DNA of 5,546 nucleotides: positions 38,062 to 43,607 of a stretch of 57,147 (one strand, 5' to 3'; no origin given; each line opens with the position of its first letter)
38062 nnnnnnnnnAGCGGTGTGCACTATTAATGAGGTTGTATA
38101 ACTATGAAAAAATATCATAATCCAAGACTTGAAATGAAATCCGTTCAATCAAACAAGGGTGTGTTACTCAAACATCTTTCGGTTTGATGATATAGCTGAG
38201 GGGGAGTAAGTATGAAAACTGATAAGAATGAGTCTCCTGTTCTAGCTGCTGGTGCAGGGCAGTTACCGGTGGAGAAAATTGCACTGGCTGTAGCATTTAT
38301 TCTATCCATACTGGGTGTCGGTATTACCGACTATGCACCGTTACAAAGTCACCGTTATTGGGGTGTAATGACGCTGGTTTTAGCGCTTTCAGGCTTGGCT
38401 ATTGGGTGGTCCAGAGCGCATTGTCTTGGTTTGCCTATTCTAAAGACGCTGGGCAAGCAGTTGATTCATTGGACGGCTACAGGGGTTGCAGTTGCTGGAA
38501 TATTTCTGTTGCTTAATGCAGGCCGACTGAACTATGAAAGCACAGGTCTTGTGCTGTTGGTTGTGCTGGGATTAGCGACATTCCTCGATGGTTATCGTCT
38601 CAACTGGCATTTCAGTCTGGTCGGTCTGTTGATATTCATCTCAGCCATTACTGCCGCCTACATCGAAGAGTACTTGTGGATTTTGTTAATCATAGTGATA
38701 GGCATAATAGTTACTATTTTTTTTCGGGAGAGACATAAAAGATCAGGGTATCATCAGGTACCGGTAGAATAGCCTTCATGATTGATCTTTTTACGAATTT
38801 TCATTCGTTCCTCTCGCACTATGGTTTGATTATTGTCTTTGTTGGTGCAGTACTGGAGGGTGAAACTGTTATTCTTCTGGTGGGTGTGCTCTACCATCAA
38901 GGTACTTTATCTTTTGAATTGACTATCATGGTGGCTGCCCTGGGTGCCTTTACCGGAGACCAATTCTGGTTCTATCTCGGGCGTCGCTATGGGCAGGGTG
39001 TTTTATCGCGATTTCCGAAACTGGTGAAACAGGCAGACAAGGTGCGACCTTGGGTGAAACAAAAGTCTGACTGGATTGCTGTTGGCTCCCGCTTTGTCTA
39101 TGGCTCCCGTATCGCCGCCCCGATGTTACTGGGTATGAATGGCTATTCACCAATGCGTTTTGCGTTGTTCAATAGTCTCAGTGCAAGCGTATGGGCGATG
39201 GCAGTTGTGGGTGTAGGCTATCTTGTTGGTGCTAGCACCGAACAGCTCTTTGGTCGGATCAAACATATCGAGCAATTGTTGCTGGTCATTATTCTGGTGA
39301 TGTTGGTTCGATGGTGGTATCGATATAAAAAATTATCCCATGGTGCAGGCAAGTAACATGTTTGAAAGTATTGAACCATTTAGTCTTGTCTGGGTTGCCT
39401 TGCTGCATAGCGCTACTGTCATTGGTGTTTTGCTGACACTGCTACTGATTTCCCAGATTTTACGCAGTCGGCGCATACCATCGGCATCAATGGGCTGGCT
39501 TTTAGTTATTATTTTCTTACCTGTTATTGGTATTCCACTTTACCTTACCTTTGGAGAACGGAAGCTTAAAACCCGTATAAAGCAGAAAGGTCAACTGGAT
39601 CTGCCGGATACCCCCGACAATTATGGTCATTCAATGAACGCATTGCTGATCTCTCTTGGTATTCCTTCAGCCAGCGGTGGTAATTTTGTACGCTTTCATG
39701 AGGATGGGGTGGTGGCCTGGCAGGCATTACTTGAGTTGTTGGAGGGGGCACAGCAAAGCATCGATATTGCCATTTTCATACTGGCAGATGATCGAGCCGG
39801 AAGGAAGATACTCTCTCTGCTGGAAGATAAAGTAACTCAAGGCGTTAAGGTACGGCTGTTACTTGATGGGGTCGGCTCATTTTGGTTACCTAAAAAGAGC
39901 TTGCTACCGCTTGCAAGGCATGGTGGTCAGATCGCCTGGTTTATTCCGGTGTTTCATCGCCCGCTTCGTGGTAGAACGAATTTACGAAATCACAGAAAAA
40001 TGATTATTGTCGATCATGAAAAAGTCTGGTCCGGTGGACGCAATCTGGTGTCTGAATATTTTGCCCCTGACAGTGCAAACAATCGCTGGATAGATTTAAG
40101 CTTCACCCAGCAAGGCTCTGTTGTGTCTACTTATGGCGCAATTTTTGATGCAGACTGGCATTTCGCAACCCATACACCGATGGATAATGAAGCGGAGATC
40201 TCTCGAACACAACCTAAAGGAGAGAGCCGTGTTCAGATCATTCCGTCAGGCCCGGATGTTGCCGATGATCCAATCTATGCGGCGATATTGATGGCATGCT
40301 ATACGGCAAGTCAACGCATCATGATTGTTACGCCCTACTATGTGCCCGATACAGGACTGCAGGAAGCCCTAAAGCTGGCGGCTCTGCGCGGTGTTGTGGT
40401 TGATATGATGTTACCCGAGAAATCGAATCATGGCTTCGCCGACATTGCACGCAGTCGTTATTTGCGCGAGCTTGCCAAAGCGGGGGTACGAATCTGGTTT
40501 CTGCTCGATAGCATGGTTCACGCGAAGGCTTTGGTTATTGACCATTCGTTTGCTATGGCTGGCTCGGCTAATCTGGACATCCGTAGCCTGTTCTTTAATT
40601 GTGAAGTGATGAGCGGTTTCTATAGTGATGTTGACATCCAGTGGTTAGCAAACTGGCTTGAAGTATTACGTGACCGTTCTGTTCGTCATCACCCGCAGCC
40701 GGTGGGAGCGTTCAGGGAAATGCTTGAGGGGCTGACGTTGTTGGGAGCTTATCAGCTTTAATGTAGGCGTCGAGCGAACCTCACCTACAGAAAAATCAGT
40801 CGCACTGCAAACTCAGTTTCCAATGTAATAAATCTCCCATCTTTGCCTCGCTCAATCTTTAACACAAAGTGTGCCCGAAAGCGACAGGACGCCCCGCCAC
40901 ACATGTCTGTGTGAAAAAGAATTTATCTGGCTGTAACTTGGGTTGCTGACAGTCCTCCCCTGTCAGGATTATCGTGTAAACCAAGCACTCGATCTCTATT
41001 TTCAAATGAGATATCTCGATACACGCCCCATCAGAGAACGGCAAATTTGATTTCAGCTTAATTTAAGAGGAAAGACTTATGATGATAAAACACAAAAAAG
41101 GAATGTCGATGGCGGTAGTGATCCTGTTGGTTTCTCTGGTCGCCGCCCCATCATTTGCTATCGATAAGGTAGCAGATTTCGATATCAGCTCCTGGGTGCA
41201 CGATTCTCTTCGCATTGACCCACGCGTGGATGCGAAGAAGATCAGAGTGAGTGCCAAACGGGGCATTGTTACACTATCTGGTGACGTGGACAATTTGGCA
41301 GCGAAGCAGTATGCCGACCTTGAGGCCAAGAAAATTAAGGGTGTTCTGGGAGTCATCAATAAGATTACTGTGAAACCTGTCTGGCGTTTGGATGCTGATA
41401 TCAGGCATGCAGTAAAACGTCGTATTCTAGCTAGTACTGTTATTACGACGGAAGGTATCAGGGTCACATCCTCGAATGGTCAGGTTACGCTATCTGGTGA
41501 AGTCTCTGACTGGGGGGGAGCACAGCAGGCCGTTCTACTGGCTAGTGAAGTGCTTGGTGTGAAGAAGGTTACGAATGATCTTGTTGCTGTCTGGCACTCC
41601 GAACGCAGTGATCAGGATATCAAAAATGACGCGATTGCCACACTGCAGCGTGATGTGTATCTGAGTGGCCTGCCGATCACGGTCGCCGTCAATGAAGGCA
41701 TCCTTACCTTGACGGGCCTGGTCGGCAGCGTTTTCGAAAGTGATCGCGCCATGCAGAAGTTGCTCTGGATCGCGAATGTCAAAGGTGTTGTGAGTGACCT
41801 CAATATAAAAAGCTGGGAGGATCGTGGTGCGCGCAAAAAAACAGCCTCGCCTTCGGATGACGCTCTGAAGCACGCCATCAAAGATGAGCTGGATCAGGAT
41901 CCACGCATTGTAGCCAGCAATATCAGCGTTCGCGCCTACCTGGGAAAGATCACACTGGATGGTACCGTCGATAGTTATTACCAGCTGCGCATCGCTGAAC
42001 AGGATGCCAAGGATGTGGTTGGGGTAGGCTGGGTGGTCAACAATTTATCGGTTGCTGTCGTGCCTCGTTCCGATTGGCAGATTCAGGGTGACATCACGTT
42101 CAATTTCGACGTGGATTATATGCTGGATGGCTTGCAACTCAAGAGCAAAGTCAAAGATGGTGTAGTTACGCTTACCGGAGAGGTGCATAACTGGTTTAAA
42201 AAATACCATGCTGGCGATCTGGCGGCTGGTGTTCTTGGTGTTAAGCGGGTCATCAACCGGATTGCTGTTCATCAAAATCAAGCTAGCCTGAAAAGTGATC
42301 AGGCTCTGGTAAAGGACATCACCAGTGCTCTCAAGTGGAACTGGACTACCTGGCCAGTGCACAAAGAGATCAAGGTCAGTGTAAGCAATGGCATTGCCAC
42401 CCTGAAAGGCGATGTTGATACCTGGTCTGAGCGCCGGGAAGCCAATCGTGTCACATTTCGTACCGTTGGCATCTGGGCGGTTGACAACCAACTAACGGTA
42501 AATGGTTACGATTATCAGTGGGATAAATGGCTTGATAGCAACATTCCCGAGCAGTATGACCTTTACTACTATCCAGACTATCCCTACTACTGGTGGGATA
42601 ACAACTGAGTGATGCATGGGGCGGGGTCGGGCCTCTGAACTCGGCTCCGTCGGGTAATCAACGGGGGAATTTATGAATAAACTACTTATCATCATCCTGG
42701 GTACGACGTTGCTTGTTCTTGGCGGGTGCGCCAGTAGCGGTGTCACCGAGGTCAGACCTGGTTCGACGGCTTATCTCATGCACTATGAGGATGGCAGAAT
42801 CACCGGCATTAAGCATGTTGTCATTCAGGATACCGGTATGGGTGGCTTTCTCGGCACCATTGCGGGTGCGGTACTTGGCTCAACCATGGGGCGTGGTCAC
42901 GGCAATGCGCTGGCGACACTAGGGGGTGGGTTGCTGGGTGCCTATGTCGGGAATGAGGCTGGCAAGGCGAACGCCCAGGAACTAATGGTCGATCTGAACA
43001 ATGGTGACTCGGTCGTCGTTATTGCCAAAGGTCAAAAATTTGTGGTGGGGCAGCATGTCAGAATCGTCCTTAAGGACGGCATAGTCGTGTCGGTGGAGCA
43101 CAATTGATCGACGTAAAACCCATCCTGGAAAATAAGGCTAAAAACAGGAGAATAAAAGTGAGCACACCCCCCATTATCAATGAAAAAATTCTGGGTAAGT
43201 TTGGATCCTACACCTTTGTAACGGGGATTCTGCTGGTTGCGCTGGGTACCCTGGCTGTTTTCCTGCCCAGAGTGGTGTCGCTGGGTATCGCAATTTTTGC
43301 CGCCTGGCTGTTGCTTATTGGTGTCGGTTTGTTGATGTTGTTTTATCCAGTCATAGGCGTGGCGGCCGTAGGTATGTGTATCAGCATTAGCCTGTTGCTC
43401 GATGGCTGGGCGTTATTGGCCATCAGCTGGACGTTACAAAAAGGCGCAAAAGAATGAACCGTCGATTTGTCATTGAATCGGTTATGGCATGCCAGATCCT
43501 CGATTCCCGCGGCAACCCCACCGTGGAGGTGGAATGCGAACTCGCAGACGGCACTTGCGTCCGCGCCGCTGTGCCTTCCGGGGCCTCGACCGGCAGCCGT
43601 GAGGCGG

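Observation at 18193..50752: Recurrent oriented cis-element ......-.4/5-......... (and palindromic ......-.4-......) upstream of most transcription units of the GC-rich block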

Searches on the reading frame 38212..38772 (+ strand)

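Call 7: search_protein_families(library=pfam, proteins=[window:38212-38772:+])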
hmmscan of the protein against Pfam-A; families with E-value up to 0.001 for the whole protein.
window:38212-38772:+ (186 aa): 0 families

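Call 28: search_protein_families(library=ncbifam, proteins=[window:38212-38772:+], max_evalue=0.001)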
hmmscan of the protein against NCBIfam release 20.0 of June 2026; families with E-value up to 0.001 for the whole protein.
window:38212-38772:+ (186 aa): 0 families

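Call 65: search_protein_families(library=pfam, proteins=[window:38212-38772:+], max_evalue=1)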
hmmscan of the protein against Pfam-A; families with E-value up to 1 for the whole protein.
window:38212-38772:+ (186 aa): 2 families
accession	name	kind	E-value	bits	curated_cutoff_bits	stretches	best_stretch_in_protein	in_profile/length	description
PF13980.11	UPF0370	-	0.13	12.9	28.1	1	150-168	3-21/61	Uncharacterised protein family (UPF0370)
PF17359.7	DUF5385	-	0.4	10.7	25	1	153-178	4-30/217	Family of unknown function (DUF5385)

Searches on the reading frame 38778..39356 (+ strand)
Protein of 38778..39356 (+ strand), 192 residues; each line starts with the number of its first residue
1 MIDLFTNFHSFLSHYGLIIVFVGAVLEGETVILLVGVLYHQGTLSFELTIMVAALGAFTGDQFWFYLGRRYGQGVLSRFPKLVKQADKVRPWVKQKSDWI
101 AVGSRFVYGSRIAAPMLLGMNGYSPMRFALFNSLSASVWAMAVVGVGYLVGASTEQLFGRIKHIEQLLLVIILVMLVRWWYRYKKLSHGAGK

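Call 7: search_protein_families(library=pfam, proteins=[window:38778-39356:+])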
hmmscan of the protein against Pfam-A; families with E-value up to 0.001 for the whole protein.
window:38778-39356:+ (192 aa): 1 family
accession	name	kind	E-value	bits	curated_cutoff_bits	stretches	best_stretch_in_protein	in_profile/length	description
PF09335.16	VTT_dom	-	7.3e-15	56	33.9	1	28-149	3-123/123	VTT domain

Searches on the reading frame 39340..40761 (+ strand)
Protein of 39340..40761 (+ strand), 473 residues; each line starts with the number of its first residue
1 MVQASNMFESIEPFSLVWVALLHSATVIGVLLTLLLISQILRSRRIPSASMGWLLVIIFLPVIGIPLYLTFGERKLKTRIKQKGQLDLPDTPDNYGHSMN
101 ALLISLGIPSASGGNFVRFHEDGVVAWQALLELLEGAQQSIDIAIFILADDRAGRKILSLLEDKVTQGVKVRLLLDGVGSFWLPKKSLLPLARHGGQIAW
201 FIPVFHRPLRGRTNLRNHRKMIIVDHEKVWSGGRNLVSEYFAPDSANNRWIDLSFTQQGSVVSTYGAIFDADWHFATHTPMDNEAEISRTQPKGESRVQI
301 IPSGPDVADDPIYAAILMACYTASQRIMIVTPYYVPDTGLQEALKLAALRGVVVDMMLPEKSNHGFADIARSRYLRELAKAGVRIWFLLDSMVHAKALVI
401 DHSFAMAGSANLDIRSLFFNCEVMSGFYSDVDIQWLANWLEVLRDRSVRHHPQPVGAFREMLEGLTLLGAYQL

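Call 8: search_protein_families(library=pfam, proteins=[window:39340-40761:+])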
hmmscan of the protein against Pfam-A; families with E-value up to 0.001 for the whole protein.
window:39340-40761:+ (473 aa): 3 families
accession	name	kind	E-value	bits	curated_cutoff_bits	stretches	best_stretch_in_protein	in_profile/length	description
PF13091.12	PLDc_2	-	5.7e-36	123.7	27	2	323-441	8-129/132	PLD-like domain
PF13396.11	PLDc_N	-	3.8e-09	36.8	23.3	1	32-72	2-41/42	Phospholipase_D-nuclease N-terminal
PF00614.28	PLDc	-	4e-07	30.2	21.9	0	393-414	5-26/28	Phospholipase D Active site motif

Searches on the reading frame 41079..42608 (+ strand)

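Call 8: search_protein_families(library=pfam, proteins=[window:41079-42608:+])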
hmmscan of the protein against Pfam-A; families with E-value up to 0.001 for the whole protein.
window:41079-42608:+ (509 aa): 1 family
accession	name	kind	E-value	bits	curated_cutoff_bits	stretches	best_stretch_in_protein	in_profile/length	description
PF04972.22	BON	-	2.1e-72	239.8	27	6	105-169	2-66/69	BON domain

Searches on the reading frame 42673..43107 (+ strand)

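Call 8: search_protein_families(library=pfam, proteins=[window:42673-43107:+])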
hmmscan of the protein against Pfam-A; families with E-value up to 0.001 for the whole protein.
window:42673-43107:+ (144 aa): 2 families
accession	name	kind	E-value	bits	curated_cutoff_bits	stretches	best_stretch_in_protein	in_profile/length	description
PF05433.20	Rick_17kDa_Anti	-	1.3e-08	35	24.2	1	56-97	1-43/43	Glycine zipper 2TM domain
PF13488.11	Gly-zipper_Omp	-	0.0002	21.6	25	1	61-99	2-41/46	Glycine zipper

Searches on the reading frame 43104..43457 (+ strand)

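Call 8: search_protein_families(library=pfam, proteins=[window:43104-43457:+])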
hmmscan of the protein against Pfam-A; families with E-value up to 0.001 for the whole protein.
window:43104-43457:+ (117 aa): 1 family
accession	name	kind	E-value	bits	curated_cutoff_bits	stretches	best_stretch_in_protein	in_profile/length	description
PF03729.18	DUF308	-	4.5e-05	24.1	25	0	39-73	1-35/73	Short repeat of unknown function (DUF308)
